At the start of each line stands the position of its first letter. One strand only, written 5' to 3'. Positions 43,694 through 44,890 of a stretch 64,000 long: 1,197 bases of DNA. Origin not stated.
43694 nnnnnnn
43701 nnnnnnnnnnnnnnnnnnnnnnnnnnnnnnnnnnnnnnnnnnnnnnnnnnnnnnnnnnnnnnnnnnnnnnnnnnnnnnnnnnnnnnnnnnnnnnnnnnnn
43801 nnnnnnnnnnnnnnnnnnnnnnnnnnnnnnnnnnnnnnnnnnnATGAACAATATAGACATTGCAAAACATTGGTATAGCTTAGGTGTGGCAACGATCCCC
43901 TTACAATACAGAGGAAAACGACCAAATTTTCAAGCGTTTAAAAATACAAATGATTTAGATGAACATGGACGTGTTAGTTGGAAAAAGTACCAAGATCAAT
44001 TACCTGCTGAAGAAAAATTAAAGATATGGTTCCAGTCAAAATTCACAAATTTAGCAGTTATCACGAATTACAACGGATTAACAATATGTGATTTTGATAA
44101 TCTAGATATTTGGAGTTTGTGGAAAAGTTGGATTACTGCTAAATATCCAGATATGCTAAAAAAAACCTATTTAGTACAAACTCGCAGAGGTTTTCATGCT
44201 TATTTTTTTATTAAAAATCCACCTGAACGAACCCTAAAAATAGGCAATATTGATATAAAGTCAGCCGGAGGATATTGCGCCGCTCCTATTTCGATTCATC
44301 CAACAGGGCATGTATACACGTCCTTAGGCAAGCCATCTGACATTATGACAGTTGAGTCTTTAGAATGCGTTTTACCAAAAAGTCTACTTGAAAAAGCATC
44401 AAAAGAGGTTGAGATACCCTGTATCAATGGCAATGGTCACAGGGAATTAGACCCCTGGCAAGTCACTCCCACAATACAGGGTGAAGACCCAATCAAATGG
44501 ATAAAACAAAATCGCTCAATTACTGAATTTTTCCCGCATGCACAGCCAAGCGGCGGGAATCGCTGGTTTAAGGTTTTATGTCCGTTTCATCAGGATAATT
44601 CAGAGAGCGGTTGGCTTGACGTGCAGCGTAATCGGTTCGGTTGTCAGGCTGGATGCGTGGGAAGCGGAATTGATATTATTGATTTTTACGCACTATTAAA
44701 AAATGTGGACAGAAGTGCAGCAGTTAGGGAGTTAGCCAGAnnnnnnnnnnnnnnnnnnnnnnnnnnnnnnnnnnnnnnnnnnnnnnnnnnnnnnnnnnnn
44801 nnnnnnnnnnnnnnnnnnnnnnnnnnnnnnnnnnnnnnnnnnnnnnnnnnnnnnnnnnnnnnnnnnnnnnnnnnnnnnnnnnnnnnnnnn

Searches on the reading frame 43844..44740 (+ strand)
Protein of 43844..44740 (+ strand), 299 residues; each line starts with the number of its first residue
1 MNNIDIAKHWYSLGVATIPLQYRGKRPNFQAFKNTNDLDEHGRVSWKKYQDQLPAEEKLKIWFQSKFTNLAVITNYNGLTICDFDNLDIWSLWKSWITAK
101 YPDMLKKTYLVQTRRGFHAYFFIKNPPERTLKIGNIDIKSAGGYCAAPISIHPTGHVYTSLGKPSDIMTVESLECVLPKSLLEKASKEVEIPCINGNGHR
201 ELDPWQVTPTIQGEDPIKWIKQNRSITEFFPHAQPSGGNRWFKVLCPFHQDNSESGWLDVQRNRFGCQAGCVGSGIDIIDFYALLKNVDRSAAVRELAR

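Call 80: search_protein_families(library=pfam, proteins=[window:43844-44740:+], max_evalue=0.001)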
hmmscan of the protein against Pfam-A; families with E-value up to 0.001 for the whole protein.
window:43844-44740:+ (299 aa): 2 families
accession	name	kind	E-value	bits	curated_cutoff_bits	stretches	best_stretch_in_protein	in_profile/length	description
PF09250.16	Prim-Pol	-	7.1e-13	49.7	22.8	1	10-164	4-149/158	Bifunctional DNA primase/polymerase, N-terminal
PF01807.25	Zn_ribbon_DnaG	-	2.2e-05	24.6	24.9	1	242-298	32-86/98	CHC2 zinc finger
